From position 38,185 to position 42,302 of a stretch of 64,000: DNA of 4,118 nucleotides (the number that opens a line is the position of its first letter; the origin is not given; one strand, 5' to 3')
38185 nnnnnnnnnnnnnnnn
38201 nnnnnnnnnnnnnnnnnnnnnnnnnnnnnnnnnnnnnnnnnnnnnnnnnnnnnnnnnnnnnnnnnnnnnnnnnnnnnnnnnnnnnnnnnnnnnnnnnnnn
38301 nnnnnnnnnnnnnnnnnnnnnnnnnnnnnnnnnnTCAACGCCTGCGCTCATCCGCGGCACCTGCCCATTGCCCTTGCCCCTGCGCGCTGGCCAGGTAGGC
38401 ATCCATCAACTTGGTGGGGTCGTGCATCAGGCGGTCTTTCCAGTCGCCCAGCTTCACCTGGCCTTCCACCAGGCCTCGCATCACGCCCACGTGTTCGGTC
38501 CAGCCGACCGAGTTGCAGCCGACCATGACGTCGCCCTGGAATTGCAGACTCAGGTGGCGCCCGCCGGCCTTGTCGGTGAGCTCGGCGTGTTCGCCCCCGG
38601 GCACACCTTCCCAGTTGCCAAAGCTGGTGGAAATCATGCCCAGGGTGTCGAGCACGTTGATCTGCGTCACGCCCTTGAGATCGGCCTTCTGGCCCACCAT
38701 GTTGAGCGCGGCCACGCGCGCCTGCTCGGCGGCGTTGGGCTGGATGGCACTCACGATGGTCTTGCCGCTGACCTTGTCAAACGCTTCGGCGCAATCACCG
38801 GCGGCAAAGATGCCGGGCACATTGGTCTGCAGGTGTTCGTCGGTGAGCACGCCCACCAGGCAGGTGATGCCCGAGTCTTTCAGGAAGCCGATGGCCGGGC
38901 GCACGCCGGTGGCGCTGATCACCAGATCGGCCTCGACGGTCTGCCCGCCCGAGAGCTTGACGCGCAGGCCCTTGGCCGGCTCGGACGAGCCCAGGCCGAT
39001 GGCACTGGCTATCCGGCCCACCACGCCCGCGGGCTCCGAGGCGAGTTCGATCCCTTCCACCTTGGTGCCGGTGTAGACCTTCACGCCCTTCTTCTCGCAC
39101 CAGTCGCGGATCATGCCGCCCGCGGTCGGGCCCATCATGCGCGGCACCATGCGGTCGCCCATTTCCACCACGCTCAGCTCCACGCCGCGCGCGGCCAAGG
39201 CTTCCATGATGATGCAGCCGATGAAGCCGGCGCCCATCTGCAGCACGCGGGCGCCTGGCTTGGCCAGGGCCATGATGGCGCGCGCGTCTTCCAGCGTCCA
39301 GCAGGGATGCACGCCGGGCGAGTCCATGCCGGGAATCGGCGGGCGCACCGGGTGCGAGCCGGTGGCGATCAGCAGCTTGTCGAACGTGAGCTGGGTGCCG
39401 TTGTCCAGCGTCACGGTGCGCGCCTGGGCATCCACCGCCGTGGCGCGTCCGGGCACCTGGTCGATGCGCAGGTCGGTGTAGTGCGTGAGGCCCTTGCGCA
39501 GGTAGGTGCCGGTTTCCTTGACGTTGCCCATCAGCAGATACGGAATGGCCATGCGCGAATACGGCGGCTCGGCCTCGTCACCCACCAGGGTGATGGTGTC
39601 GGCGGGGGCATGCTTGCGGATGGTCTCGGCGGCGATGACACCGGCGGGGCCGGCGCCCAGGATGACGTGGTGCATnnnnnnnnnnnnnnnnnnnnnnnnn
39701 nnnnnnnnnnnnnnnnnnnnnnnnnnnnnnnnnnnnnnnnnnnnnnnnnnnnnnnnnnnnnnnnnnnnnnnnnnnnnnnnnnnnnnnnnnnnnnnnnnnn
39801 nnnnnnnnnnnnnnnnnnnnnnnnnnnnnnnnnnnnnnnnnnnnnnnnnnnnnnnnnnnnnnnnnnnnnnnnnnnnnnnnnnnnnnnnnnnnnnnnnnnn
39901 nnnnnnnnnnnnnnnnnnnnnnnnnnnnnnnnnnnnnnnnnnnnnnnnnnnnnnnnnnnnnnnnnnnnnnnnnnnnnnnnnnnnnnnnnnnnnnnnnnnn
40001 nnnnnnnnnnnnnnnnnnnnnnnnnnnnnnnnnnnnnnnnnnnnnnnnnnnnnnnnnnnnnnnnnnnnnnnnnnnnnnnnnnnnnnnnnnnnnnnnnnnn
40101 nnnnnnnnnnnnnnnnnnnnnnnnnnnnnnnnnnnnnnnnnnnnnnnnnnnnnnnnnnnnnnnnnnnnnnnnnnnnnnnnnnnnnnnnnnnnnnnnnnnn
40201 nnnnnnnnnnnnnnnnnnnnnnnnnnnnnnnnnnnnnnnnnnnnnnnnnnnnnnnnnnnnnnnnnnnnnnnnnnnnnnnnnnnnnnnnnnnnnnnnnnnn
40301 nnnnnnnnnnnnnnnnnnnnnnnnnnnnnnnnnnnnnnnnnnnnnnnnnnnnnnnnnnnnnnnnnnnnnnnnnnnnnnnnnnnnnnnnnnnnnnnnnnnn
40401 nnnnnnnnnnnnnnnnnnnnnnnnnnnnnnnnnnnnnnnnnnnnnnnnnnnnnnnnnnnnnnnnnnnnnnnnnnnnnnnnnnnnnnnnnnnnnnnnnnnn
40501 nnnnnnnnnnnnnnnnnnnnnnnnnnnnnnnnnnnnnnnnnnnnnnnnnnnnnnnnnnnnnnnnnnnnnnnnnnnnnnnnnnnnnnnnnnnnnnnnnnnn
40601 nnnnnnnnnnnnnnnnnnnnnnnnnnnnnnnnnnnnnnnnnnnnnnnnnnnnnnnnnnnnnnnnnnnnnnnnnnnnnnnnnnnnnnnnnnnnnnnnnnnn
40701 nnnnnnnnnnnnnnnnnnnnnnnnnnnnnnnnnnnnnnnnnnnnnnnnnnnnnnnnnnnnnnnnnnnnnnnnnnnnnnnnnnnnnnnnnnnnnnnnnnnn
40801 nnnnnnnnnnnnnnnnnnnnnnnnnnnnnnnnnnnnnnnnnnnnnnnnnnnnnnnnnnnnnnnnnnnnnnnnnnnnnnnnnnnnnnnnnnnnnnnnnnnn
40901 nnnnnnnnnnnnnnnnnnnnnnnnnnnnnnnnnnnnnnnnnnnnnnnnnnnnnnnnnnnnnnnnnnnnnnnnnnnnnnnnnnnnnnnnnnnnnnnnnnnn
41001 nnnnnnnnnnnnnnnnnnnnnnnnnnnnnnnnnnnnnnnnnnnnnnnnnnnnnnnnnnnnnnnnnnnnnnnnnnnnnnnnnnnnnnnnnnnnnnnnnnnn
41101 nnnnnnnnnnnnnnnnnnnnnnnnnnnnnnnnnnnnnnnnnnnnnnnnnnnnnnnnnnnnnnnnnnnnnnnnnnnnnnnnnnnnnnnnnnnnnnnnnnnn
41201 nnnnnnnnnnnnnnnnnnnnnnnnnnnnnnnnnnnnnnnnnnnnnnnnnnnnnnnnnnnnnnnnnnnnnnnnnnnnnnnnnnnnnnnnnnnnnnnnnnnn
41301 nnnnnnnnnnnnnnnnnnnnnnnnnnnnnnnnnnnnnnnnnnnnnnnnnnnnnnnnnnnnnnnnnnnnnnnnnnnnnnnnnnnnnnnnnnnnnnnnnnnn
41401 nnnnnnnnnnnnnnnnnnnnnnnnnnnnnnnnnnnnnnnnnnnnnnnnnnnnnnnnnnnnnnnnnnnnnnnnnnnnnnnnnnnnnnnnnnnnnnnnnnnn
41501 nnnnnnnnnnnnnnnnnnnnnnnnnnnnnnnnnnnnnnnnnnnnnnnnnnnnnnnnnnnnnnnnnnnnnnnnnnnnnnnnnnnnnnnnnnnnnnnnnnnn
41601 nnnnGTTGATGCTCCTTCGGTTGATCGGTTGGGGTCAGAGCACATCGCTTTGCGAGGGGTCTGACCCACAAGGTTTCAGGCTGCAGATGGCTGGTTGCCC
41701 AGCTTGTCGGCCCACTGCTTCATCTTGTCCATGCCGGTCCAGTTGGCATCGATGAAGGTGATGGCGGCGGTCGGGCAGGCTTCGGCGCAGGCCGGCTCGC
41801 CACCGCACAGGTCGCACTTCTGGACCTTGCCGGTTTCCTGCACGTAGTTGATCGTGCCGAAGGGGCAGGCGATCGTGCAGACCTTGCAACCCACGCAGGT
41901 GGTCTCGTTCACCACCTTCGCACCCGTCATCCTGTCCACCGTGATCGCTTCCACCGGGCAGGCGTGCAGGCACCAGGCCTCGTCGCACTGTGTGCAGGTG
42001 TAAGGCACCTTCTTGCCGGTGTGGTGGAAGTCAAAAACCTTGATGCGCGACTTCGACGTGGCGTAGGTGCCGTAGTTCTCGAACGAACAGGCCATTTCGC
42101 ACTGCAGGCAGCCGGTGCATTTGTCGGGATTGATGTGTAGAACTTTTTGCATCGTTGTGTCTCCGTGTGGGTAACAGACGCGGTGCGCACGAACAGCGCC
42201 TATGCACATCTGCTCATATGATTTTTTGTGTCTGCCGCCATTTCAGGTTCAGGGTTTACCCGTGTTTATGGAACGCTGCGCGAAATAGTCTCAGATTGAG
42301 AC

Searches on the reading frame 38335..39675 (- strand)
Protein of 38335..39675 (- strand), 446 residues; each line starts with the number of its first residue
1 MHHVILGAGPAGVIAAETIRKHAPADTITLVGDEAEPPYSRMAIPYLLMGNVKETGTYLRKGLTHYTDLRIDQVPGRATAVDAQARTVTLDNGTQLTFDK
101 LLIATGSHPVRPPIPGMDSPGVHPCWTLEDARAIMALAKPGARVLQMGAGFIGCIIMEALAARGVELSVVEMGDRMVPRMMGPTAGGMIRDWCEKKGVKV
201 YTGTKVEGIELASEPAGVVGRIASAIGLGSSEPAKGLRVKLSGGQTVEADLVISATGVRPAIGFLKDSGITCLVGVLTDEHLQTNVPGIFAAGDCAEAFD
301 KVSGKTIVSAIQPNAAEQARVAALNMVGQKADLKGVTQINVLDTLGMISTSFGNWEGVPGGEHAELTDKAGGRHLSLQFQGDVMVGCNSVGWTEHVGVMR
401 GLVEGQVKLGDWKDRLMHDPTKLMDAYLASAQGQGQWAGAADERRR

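Call 100: search_protein_families(library=pfam, proteins=[window:38335-39675:-], max_evalue=0.001)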
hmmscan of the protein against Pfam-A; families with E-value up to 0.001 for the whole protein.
window:38335-39675:- (446 aa): 9 families
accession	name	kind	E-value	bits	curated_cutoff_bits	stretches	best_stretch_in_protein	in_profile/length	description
PF07992.20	Pyr_redox_2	-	1e-53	183.1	26.1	1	2-310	2-287/291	Pyridine nucleotide-disulphide oxidoreductase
PF00070.33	Pyr_redox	-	4.4e-13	50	22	1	144-211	2-68/82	Pyridine nucleotide-disulphide oxidoreductase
PF13738.12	Pyr_redox_3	-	7.6e-08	32.4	30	0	234-293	242-305/305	Pyridine nucleotide-disulphide oxidoreductase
PF13454.12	NAD_binding_9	-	7.8e-06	26.4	21.8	0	56-107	96-154/155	FAD-NAD(P)-binding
PF13450.12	NAD_binding_8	-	4.1e-05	24.2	21.9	0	148-176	3-31/68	NAD(P)-binding Rossmann-like domain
PF03486.20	HI0933_like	-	8.9e-05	22.5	50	0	3-22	3-22/244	HI0933-like protein Rossmann domain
PF16912.11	Glu_dehyd_C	-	0.00035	20.6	34.9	0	245-285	96-140/211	Glucose dehydrogenase C-terminus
PF00890.30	FAD_binding_2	-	0.00073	19.3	20.4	0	271-299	368-403/414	FAD binding domain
PF01266.30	DAO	-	0.00082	19.4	27.9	0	190-257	156-203/353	FAD dependent oxidoreductase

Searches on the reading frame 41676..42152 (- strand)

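Call 100: search_protein_families(library=pfam, proteins=[window:41676-42152:-], max_evalue=0.001)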
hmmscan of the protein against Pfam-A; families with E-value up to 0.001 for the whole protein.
window:41676-42152:- (158 aa): 13 families
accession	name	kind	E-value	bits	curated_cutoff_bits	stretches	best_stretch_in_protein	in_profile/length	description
PF12837.12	Fer4_6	-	6e-15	54.8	25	2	5-24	2-21/24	4Fe-4S binding domain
PF12838.12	Fer4_7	-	3.8e-14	53.3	27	1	52-99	1-51/52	4Fe-4S dicluster domain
PF13247.11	Fer4_11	-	9.6e-14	51.8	26.2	1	49-134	6-98/100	4Fe-4S dicluster domain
PF00037.32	Fer4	-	2.5e-13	49.7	21.1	2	6-22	2-18/24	4Fe-4S binding domain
PF13237.11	Fer4_10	-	3.5e-11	43.3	25.5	1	80-127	3-53/53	4Fe-4S dicluster domain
PF14697.11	Fer4_21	-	8.2e-11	42.3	35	2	52-101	7-57/59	4Fe-4S dicluster domain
PF13187.11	Fer4_9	-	5.7e-10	39.5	27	3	53-99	2-50/52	4Fe-4S dicluster domain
PF12797.12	Fer4_2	-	1.1e-09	38.1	24.5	2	5-23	3-21/22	4Fe-4S binding domain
PF12800.12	Fer4_4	-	8.3e-09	35.5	24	0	84-99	2-17/17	4Fe-4S binding domain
PF13484.11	Fer4_16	-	5.4e-08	33.9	30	0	53-75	2-24/66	4Fe-4S double cluster binding domain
PF25160.1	LdpA_Fe-S-bd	-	1.1e-07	31.9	27.6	1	60-104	8-46/49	LdpA Fe-S cluster-binding domain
PF12798.12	Fer4_3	-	0.00018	22.5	27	0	53-69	1-15/15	4Fe-4S binding domain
PF13183.11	Fer4_8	-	0.0002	22.3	27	0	10-68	3-67/68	4Fe-4S dicluster domain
